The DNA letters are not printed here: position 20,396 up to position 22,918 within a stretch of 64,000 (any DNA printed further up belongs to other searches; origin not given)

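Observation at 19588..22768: miaA followed by a 740-aa HAM1(ITPase)-like + double LOG-like fusion protein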

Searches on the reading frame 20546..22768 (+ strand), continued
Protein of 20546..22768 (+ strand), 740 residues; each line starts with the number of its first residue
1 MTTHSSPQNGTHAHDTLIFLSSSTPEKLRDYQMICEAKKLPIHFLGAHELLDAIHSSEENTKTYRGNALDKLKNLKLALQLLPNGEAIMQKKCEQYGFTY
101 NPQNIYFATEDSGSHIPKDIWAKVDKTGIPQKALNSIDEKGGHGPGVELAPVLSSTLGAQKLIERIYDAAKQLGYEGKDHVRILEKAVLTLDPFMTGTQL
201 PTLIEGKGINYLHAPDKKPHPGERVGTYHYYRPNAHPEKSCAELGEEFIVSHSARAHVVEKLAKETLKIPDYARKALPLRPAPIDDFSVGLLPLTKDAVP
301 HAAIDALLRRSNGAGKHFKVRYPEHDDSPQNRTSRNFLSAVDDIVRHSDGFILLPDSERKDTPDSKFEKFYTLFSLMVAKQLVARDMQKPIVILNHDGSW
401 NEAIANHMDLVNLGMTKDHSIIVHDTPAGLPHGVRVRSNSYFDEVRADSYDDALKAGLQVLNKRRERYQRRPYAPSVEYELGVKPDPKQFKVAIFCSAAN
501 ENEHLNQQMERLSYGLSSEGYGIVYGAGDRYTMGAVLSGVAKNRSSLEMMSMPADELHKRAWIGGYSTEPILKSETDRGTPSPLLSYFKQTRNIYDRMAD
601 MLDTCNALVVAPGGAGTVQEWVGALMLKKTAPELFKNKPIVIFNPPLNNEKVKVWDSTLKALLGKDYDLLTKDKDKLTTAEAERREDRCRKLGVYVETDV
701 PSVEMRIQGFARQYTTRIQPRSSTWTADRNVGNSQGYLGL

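Call 24: search_protein_representatives(alignment_id=A1)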
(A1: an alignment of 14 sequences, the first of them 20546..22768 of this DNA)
Query: 14 sequences, 760 profile positions. Proteins with E-value up to 0.001 (for the whole library): 701; up to 1e-10: 233; up to 1e-30: 114. The best 150 are listed.
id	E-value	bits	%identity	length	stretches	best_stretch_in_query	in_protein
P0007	0.0e+00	1141.7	-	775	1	1-756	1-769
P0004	0.0e+00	1061.1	-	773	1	18-754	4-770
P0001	0.0e+00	1057.3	-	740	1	18-754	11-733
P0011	0.0e+00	1049.7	-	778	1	9-754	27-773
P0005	0.0e+00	1013.9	-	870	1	10-758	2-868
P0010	4.0e-287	971.3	-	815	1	17-751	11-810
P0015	1.6e-258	876.7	-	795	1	11-738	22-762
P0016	9.8e-237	804.7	-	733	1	12-741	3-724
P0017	1.2e-228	778.0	-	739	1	18-744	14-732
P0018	4.3e-228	776.1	-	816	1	5-753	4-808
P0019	7.6e-183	626.5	-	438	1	319-751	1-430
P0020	1.7e-167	575.8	-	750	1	17-748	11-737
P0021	1.8e-167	575.7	-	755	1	18-741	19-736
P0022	1.2e-156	539.9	-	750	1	21-686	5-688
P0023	1.2e-149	516.7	-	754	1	18-738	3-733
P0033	3.0e-121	422.9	-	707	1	20-717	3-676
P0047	4.0e-80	286.9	-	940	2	508-738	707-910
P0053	9.3e-75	269.1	-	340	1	15-326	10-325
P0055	3.5e-69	250.7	-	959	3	476-669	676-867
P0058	3.5e-66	240.8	-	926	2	25-668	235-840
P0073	2.4e-53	198.3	-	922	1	20-673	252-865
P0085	5.6e-44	167.3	-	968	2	20-424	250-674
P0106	2.7e-36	142.0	-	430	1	363-686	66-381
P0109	1.3e-34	136.4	-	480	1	383-700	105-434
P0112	2.8e-33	132.0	-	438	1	370-685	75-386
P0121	4.2e-31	124.8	-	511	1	385-673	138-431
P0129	5.3e-28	114.5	-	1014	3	580-652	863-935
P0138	8.4e-26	107.3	-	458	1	358-701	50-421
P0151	7.8e-23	97.4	-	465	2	298-655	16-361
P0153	1.4e-22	96.6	-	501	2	490-682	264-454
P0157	1.2e-21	93.5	-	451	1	367-667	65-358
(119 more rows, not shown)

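Call 26: search_protein_families(library=pfam, proteins=[P0016, P0020, P0033, P0047, P0055, P0058, P0073, P0085, P0053, P0129], max_evalue=0.1)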
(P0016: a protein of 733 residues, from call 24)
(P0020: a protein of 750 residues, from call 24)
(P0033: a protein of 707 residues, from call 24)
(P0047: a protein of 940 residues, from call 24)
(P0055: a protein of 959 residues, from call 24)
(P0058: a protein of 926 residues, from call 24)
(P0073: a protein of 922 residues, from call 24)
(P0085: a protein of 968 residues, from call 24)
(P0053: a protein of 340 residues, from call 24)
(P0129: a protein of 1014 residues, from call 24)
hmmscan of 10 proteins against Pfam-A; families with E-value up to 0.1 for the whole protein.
P0016 (733 aa): 4 families
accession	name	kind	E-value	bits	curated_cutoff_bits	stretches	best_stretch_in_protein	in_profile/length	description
PF03641.19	Lysine_decarbox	-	6e-13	49.6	27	1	562-649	14-91/131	Possible lysine decarboxylase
PF18306.6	LDcluster4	-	0.00082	19.5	26.3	1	493-632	2-118/151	SLOG cluster4 family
PF01725.21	Ham1p_like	-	0.032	14.6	22.5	1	17-75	2-57/186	Ham1 family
PF17042.10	NBD_C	-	0.098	13.6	28.3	0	643-722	25-105/168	Nucleotide-binding C-terminal domain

P0020 (750 aa): 1 family
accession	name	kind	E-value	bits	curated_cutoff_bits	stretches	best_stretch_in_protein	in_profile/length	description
PF03641.19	Lysine_decarbox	-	3.1e-05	24.6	27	1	604-648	30-76/131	Possible lysine decarboxylase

P0033 (707 aa): 2 families
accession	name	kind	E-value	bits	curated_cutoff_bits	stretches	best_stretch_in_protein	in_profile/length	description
PF03641.19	Lysine_decarbox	-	4.8e-10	40.2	27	1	540-629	8-91/131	Possible lysine decarboxylase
PF01725.21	Ham1p_like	-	3.5e-05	24.2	22.5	1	189-255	122-184/186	Ham1 family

P0047 (940 aa): 3 families
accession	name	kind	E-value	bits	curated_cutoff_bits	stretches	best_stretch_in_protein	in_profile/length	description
PF03641.19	Lysine_decarbox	-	8.9e-18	65.2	27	2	756-880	1-101/131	Possible lysine decarboxylase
PF01725.21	Ham1p_like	-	2e-07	31.5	22.5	1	260-355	1-72/186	Ham1 family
PF18306.6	LDcluster4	-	0.0017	18.4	26.3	1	713-840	2-116/151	SLOG cluster4 family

P0055 (959 aa): 4 families
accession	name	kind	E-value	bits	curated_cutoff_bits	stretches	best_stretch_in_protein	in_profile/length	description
PF03641.19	Lysine_decarbox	-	1.6e-18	67.6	27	2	805-867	31-90/131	Possible lysine decarboxylase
PF18306.6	LDcluster4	-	0.00059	19.9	26.3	0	818-847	85-114/151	SLOG cluster4 family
PF01725.21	Ham1p_like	-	0.0087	16.4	22.5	1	277-333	1-57/186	Ham1 family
PF25256.1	DUF7857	-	0.022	15.7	27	1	488-541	27-75/123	Family of unknown function (DUF7857)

P0058 (926 aa): 3 families
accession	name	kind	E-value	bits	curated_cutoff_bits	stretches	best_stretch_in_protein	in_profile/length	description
PF03641.19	Lysine_decarbox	-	6.6e-13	49.4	27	1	778-862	30-107/131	Possible lysine decarboxylase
PF01725.21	Ham1p_like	-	4.8e-05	23.8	22.5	1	236-324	2-71/186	Ham1 family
PF18306.6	LDcluster4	-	0.022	14.8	26.3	0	697-819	2-112/151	SLOG cluster4 family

P0073 (922 aa): 3 families
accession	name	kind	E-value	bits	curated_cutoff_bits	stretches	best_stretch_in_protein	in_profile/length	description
PF03641.19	Lysine_decarbox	-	8e-17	62.1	27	1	778-881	15-102/131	Possible lysine decarboxylase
PF01725.21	Ham1p_like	-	1.9e-05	25.1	22.5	1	258-315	2-58/186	Ham1 family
PF18306.6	LDcluster4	-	0.00045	20.3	26.3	1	718-840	4-113/151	SLOG cluster4 family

P0085 (968 aa): 4 families
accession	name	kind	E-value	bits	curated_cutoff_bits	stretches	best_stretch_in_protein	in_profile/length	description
PF03641.19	Lysine_decarbox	-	6.9e-13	49.4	27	1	790-912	1-99/131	Possible lysine decarboxylase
PF18306.6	LDcluster4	-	1e-05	25.6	26.3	1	747-867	2-112/151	SLOG cluster4 family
PF01725.21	Ham1p_like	-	0.00051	20.4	22.5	1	255-348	1-70/186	Ham1 family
PF19993.5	DO-GTPase2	-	0.053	13.6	27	0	819-936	90-198/226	Double-GTPase 2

P0053 (340 aa): 1 family
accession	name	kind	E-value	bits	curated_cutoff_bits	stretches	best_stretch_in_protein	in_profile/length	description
PF01725.21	Ham1p_like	-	0.01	16.2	22.5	1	20-75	1-53/186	Ham1 family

P0129 (1014 aa): 1 family
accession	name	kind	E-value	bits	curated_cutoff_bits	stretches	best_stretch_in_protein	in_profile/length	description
PF03641.19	Lysine_decarbox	-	0.019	15.6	27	0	869-937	14-78/131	Possible lysine decarboxylase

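Call 28: list_cluster_members(proteins=[P0001, P0016, P0020, P0033, P0047, P0055, P0058, P0073, P0085, P0129])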
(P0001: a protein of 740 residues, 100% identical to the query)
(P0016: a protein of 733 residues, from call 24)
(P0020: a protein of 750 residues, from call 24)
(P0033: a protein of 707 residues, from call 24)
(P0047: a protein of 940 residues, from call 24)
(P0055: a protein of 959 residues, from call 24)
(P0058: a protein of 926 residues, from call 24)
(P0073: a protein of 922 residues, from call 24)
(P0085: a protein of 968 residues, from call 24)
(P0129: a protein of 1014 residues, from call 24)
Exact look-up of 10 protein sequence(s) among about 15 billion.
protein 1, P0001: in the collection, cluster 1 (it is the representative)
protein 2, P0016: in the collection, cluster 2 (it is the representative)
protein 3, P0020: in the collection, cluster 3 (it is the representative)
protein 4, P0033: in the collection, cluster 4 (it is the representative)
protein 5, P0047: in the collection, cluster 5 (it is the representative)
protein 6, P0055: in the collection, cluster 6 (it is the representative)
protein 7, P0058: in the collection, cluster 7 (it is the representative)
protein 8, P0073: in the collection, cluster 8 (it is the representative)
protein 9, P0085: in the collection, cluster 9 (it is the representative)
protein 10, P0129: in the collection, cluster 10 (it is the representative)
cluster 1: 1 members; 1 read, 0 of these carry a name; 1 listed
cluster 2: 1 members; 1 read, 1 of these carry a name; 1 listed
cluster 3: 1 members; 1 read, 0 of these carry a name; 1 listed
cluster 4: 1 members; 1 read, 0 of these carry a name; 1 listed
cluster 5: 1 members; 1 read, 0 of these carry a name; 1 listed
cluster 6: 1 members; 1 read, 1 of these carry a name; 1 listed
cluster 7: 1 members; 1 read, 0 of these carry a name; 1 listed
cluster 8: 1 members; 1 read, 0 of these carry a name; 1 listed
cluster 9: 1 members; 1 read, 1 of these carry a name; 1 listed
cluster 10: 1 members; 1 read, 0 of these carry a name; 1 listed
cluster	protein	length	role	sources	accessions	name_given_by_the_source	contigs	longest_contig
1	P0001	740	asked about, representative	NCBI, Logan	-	-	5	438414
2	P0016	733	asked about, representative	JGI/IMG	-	predicted Rossmann-fold nucleotide-binding protein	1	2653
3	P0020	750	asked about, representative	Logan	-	-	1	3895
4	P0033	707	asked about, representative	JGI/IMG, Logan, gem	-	-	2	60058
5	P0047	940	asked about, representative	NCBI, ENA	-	-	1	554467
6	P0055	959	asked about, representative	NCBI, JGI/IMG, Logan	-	predicted Rossmann-fold nucleotide-binding protein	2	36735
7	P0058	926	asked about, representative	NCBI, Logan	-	-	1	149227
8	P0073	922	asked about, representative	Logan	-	-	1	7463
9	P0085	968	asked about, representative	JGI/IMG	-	predicted Rossmann-fold nucleotide-binding protein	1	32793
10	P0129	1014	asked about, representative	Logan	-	-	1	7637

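Call 29: find_encoding_contigs(protein=P0047, flank=8000, max_places=2)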
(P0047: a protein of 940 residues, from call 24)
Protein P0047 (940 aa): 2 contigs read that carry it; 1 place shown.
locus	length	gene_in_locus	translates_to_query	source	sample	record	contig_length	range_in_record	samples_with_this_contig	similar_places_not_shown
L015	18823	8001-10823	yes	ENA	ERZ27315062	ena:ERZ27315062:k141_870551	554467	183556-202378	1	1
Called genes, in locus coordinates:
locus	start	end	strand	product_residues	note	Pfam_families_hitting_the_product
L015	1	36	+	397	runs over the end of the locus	PF03743:TrbI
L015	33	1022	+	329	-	PF00437:T2SSE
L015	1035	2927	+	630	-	PF02534:T4SS-DNA_transf, PF10412:TrwB_AAD_bind, PF12696:TraG-D_C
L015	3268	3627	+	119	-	-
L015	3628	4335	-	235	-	PF00106:adh_short, PF23441:SDR, PF01370:Epimerase (weak), PF08659:KR, PF13561:adh_short_C2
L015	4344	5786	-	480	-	PF13522:GATase_6, PF13537:GATase_7, PF00156:Pribosyltran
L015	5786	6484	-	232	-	PF02674:Colicin_V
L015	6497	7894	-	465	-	PF18073:Zn_ribbon_LapB, PF03796:DnaB_C (faint), PF06745:ATPase, PF13481:AAA_25, PF23442:DUF7125 (weak), PF13401:AAA_22 (faint), PF13541:ChlI (weak)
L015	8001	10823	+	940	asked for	PF01725:Ham1p_like (weak), PF03641:Lysine_decarbox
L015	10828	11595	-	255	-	PF00005:ABC_tran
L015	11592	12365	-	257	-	PF02405:MlaE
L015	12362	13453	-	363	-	PF01168:Ala_racemase_N, PF00842:Ala_racemase_C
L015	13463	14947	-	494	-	PF00772:DnaB, PF03796:DnaB_C, PF13481:AAA_25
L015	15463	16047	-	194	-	PF01281:Ribosomal_L9_N, PF03948:Ribosomal_L9_C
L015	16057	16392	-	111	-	PF01084:Ribosomal_S18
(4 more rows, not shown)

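Call 30: find_encoding_contigs(protein=P0033, flank=8000, max_places=2)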
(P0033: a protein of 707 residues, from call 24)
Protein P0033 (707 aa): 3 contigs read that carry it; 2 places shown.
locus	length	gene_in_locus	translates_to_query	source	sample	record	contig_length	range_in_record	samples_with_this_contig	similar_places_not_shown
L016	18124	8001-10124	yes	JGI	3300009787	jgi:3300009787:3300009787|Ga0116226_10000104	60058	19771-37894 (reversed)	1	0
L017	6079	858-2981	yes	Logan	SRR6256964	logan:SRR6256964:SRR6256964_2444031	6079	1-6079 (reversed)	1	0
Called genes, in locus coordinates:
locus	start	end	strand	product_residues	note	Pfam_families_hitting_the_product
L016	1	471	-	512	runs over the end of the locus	PF01555:N6_N4_Mtase, PF04471:Mrr_cat (weak)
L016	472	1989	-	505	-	PF01555:N6_N4_Mtase, PF04471:Mrr_cat, PF22722:NA-iREase1 (weak)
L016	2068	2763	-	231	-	PF20582:UPF0758_N (weak), PF04002:RadC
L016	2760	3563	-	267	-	PF00557:Peptidase_M24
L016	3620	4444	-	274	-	PF01040:UbiA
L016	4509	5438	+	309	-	PF01555:N6_N4_Mtase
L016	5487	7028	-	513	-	PF07963:N_methyl (weak), PF01436:NHL (weak)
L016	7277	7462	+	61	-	-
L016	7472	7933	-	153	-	PF10768:FliX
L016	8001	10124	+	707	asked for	PF03641:Lysine_decarbox (weak)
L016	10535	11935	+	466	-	PF00890:FAD_binding_2 (weak), PF01266:DAO (faint), PF03486:HI0933_like (faint), PF07992:Pyr_redox_2, PF12831:FAD_oxidored (weak), PF13738:Pyr_redox_3, PF00070:Pyr_redox, PF02852:Pyr_redox_dim, +1 more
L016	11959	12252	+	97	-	-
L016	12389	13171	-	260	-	PF02633:Creatininase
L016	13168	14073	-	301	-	PF01075:Glyco_transf_9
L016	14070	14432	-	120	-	PF02962:CHMI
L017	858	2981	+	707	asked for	PF03641:Lysine_decarbox (weak)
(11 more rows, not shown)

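Call 42: find_related_loci(query=A1, collection=viral_contigs, flank=5000)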
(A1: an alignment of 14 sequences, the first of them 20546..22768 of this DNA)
Query A1 (740 aa) in viral_contigs; peptide patterns used: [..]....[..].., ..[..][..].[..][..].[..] (x = any residue, [..] = any of these).
39 stretches matched a pattern, but none encodes a relative of the query by tblastn (E <= 1e-3).

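Call 43: find_encoding_contigs(protein=P0058, flank=7000, max_places=1)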
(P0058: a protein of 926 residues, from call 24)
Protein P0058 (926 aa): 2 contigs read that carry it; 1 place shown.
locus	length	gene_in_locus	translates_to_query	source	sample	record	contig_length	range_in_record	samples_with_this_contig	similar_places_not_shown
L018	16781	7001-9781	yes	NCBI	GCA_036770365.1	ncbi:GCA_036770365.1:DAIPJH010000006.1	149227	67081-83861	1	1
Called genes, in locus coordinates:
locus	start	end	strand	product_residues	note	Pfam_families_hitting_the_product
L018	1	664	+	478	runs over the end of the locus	PF13144:ChapFlgA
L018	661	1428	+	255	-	PF02107:FlgH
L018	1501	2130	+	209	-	-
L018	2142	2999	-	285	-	-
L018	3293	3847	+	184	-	-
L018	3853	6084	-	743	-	PF00521:DNA_topoisoIV, PF03989:DNA_gyraseA_C (faint)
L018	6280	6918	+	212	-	-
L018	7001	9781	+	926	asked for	PF03641:Lysine_decarbox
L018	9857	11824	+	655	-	PF13520:AA_permease_2, PF00324:AA_permease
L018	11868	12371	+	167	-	PF02643:DUF192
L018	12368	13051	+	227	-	PF02643:DUF192 (weak)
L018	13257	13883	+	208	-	PF01227:GTP_cyclohydroI, PF14489:QueF (faint)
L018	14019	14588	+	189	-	PF02545:Maf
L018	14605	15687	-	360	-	-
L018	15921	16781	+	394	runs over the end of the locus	PF00108:Thiolase_N, PF02803:Thiolase_C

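Call 44: find_encoding_contigs(protein=P0055, flank=7000, max_places=1)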
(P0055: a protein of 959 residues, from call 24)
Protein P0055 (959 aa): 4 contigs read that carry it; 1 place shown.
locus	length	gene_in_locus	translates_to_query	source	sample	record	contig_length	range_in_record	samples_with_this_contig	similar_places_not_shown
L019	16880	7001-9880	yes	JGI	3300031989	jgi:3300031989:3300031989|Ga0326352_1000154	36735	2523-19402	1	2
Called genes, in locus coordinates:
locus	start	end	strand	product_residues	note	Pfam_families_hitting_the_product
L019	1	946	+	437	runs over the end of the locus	-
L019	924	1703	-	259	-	PF01513:NAD_kinase, PF20143:NAD_kinase_C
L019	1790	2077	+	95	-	-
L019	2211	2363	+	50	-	-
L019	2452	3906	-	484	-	PF13522:GATase_6, PF13537:GATase_7, PF00156:Pribosyltran (weak)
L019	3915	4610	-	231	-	PF02674:Colicin_V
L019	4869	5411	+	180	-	PF01471:PG_binding_1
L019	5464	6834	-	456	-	PF18073:Zn_ribbon_LapB, PF03796:DnaB_C (faint), PF06745:ATPase, PF13481:AAA_25, PF00004:AAA (weak), PF13401:AAA_22 (faint), PF06745:ATPase (weak), PF13541:ChlI (weak)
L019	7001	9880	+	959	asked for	PF03641:Lysine_decarbox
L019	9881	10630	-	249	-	PF00005:ABC_tran, PF13304:AAA_21 (faint)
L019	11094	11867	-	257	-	PF02405:MlaE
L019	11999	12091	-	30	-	-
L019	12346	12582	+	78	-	PF00550:PP-binding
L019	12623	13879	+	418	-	PF00109:ketoacyl-synt, PF00108:Thiolase_N (weak), PF02801:Ketoacyl-synt_C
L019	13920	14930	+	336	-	PF02618:YceG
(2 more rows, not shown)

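Call 45: find_encoding_contigs(protein=P0010, flank=5000, max_places=1)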
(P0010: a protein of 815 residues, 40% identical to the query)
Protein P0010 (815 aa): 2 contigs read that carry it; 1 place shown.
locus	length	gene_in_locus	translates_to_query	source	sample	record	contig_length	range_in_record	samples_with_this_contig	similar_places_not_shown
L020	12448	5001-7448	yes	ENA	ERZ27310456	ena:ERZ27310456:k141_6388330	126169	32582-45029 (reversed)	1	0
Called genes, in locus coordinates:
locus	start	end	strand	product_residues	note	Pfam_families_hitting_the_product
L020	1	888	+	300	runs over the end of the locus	PF01145:Band_7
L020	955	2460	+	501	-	PF00089:Trypsin, PF13365:Trypsin_2, PF00595:PDZ (weak), PF13180:PDZ_2, PF17820:PDZ_6, PF00595:PDZ (weak), PF13180:PDZ_2, PF17820:PDZ_6 (weak)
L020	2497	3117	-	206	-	-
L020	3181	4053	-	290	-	PF00702:Hydrolase, PF12710:HAD, PF08282:Hydrolase_3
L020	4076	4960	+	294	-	PF01745:IPT (weak), PF01715:IPPT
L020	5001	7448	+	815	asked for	PF03641:Lysine_decarbox (weak)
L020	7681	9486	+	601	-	PF02776:TPP_enzyme_N, PF00205:TPP_enzyme_M, PF02775:TPP_enzyme_C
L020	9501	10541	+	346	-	-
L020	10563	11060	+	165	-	-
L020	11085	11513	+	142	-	-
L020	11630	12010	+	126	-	-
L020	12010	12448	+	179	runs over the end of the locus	PF01842:ACT, PF22629:ACT_AHAS_ss, PF13710:ACT_5 (weak), PF10369:ALS_ss_C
